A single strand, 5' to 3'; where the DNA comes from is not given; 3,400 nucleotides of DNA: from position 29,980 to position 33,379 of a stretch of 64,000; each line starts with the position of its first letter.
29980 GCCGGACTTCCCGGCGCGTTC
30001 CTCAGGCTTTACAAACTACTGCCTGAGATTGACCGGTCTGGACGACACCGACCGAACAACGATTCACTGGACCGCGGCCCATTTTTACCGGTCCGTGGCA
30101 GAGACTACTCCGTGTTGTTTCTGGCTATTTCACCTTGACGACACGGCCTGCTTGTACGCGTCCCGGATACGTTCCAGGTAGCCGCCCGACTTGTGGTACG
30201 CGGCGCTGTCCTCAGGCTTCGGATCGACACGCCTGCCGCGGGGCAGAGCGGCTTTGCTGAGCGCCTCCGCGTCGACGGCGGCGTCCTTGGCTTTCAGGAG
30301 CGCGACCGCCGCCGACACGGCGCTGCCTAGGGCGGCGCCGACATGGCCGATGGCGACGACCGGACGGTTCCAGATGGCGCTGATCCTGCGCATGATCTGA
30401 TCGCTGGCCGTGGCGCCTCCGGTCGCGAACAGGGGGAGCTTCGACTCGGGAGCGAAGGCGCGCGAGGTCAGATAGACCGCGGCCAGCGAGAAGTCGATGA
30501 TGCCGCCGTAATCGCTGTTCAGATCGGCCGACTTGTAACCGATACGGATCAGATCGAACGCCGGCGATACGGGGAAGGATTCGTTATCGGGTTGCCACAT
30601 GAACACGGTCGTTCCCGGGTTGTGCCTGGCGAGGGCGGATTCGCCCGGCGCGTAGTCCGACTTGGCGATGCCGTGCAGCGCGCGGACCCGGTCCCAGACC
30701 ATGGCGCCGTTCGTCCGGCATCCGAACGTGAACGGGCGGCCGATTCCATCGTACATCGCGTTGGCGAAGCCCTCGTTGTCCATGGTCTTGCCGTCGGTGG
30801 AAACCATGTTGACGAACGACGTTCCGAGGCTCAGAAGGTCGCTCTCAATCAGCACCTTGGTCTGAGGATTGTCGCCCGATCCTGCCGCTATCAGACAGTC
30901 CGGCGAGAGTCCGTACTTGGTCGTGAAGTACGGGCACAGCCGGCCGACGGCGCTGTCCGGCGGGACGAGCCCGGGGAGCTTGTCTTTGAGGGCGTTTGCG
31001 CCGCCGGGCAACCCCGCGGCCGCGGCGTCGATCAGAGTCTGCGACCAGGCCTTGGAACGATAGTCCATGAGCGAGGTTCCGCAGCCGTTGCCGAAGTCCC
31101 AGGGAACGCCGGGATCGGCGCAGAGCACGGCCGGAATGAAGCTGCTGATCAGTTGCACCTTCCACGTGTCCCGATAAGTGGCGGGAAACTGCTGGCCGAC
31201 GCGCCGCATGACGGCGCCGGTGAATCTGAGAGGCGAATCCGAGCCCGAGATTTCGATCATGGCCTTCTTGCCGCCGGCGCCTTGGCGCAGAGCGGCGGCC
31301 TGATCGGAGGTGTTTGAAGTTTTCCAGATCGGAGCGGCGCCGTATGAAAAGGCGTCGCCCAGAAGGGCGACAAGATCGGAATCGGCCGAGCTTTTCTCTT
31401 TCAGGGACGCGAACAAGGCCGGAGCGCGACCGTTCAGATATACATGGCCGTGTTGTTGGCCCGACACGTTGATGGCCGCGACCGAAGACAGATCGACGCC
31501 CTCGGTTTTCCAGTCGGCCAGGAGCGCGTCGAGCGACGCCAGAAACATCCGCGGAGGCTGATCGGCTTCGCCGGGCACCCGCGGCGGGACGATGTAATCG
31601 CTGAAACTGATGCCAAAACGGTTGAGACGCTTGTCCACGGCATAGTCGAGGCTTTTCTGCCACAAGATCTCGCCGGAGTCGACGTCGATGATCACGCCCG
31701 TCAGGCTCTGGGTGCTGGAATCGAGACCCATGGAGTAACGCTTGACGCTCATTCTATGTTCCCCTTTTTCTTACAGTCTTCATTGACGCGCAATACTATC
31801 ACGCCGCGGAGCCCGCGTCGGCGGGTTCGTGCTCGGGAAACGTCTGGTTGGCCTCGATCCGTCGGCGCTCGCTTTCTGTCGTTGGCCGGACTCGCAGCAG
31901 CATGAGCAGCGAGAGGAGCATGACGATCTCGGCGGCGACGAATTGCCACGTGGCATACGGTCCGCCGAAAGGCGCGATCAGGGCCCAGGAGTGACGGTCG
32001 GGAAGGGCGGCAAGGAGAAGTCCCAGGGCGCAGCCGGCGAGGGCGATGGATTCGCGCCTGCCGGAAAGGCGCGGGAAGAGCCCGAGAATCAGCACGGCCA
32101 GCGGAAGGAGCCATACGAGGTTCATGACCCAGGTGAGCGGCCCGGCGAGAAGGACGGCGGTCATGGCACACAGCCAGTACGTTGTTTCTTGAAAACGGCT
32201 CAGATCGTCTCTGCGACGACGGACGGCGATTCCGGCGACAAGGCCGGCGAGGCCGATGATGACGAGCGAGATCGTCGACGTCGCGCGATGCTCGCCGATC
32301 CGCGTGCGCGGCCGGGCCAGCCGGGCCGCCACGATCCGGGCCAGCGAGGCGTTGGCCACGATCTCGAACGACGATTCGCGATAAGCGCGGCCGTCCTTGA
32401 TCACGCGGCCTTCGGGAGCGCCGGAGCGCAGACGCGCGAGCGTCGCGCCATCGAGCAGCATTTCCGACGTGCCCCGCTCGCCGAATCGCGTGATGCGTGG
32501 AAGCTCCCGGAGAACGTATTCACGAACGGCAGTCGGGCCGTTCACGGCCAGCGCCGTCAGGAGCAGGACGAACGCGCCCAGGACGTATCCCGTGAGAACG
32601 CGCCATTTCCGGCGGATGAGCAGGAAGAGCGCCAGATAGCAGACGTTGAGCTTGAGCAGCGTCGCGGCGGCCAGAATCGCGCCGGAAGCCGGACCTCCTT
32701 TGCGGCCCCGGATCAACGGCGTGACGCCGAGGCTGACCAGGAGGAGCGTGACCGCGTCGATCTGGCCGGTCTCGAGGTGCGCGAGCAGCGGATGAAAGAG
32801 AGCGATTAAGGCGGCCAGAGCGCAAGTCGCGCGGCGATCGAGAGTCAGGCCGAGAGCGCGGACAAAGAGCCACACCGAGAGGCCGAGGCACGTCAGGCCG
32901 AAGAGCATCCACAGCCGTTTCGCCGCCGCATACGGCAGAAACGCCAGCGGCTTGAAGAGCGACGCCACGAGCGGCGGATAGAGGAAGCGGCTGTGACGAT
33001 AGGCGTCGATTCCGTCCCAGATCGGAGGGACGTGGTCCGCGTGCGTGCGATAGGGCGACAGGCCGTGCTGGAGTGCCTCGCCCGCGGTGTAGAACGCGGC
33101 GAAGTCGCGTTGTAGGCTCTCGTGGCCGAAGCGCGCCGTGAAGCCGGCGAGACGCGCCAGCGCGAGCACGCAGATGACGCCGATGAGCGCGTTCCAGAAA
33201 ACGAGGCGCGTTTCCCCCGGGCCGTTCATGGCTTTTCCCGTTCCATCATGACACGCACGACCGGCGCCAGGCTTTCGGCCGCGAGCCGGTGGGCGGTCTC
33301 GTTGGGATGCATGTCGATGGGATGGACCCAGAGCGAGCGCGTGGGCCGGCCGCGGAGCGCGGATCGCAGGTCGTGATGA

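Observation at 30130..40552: Five-gene, translationally coupled operon: secreted S8/FG-GAP protease, two GT-C glycosyltransferases, an SGNH hydrolase and an FGGY sugar kinase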

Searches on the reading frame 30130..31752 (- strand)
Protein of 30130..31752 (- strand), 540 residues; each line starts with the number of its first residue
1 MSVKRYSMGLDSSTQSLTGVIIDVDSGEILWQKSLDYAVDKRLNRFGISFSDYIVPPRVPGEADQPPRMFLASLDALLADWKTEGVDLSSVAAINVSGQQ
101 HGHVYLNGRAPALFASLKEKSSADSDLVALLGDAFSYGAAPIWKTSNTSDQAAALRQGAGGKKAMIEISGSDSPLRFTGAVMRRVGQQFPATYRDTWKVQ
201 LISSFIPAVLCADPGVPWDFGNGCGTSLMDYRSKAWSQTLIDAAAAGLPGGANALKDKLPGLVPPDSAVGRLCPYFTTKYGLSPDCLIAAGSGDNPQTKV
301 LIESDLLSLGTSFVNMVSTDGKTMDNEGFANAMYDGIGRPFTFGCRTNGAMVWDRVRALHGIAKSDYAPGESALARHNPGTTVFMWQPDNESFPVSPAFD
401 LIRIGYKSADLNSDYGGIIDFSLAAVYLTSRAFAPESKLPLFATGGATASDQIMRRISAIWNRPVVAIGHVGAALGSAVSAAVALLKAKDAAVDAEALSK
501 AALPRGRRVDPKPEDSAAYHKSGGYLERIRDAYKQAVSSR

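Call 5: search_protein_families(library=pfam, proteins=[window:30130-31752:-], max_evalue=0.01)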
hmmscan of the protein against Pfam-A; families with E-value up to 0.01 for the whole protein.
window:30130-31752:- (540 aa): 2 families
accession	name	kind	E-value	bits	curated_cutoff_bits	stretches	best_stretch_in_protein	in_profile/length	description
PF00370.27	FGGY_N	-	6.7e-09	36.1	28.8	1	140-297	95-241/245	FGGY family of carbohydrate kinases, N-terminal domain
PF02782.22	FGGY_C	-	4.2e-06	27.1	27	1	307-484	3-197/198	FGGY family of carbohydrate kinases, C-terminal domain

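Call 6: search_protein_families(library=ncbifam, proteins=[window:30130-31752:-], max_evalue=0.01)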
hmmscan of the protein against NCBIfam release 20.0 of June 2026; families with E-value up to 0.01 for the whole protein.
window:30130-31752:- (540 aa): 4 families
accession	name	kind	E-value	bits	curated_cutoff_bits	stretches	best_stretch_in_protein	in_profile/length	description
TIGR01312.1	XylB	equivalog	7.2e-29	100.7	380.25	2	140-521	93-471/481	xylulokinase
NF003154.0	PRK04123.1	equivalog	3.1e-08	32.8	428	1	441-521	446-525/554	ribulokinase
NF008187.0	PRK10939.1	equivalog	0.0067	15.1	528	0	185-295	145-245/521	autoinducer-2 kinase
TIGR01234.1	L-ribulokinase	equivalog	0.0075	15.1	583.25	0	441-521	439-518/536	ribulokinase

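Call 44: search_solved_structures(query=window:30130-31752:-, max_evalue=0.00001)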
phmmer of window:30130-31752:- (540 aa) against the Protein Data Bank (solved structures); distinct sequences matched with E-value up to 0.00001: 2.
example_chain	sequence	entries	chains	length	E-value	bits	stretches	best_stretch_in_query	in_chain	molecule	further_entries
4bc2_A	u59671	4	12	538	2.7e-43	151.5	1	4-519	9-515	XYLULOSE KINASE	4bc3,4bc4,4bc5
3i8b_A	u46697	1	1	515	2.5e-06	29.5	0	87-369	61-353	Xylulose kinase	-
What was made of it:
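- On FGGY kinase / xylulokinase: Human xylulokinase 4BC2 matches at E 2.7e-43 (call 44).
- Checked: The best solved relative of the kinase is human xylulokinase 4BC2, E 2.7e-43 over the full length (call 44), so 'eukaryotic-type' is fair.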

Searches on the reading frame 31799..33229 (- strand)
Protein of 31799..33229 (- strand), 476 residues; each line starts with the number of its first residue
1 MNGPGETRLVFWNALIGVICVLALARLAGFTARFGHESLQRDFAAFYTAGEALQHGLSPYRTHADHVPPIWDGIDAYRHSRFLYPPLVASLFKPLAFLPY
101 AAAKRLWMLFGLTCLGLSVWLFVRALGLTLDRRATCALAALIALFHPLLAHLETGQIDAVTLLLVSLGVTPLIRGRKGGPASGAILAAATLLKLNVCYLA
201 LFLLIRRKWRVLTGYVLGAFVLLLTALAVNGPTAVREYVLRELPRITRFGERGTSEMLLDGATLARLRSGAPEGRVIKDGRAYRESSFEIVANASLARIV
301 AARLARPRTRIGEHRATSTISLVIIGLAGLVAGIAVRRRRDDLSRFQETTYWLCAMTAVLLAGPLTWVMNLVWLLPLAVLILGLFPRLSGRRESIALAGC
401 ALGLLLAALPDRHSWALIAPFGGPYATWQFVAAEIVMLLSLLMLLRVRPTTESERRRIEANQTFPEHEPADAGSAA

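Call 5: search_protein_families(library=pfam, proteins=[window:31799-33229:-], max_evalue=0.01)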
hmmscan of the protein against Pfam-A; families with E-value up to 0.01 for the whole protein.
window:31799-33229:- (476 aa): 2 families
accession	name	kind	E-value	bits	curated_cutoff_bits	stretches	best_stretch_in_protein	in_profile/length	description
PF09594.16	GT87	-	1.3e-25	91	25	1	82-322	1-199/237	Glycosyltransferase family 87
PF15190.11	TMEM251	-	0.0061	17.1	27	0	343-414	48-116/131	Transmembrane protein 251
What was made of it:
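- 31799..33229 (-): Core gene 3: a 476-aa GT87 (PimE-like, DUF2029) polytopic GT-C mannosyltransferase homologue. GT87 91 bits (call 5).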

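Call 6: search_protein_families(library=ncbifam, proteins=[window:31799-33229:-], max_evalue=0.01)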
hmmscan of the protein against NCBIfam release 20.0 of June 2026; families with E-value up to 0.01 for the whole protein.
window:31799-33229:- (476 aa): 2 families
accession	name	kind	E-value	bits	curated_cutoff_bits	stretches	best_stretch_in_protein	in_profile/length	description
NF009915.0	PRK13375.1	equivalog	1.2e-12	47.1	413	1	80-248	92-255/425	mannosyltransferase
NF009845.0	PRK13318.1-3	equivalog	0.0061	15.8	358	1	296-349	163-215/258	type III pantothenate kinase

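Call 62: search_solved_structures(query=window:31799-33229:-, max_evalue=0.1, show_alignments=1)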
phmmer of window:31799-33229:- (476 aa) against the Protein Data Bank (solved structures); distinct sequences matched with E-value up to 0.1: 2.
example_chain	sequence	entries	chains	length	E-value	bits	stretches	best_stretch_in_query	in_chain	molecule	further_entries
9dm5_A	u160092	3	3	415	5.8e-06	28.6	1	81-231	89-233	Mannosyltransferase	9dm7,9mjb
9b78_A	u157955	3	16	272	0.028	16.4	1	292-347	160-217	Type III pantothenate kinase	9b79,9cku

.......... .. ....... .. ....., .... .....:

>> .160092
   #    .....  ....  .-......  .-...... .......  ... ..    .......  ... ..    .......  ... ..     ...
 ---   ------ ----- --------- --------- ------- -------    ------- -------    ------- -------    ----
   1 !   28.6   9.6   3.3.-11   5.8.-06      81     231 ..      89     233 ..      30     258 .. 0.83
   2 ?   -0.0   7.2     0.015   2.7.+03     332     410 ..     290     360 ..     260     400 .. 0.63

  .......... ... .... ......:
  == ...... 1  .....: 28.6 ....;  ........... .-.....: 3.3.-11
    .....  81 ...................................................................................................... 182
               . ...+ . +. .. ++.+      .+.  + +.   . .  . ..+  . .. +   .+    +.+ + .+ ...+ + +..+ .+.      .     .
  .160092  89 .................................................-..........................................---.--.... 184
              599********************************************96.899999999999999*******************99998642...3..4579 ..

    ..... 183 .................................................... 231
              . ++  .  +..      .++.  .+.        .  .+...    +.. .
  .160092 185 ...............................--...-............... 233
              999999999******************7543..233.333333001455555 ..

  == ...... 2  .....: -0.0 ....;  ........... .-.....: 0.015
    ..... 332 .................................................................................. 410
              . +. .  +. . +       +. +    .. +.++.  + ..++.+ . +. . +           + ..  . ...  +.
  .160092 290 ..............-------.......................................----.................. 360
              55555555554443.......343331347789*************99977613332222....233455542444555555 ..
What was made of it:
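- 31799..33229 (-): PDB 9dm5 PimE, E 5.8e-6 (call 62).
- On GT87 (PimE-like): PDB 9dm5, E 5.8e-6 (call 62).
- GT87 matches PimE (call 62). GT87 enzymes are known only from lipoglycan synthesis (family knowledge; PimE match in call 62).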
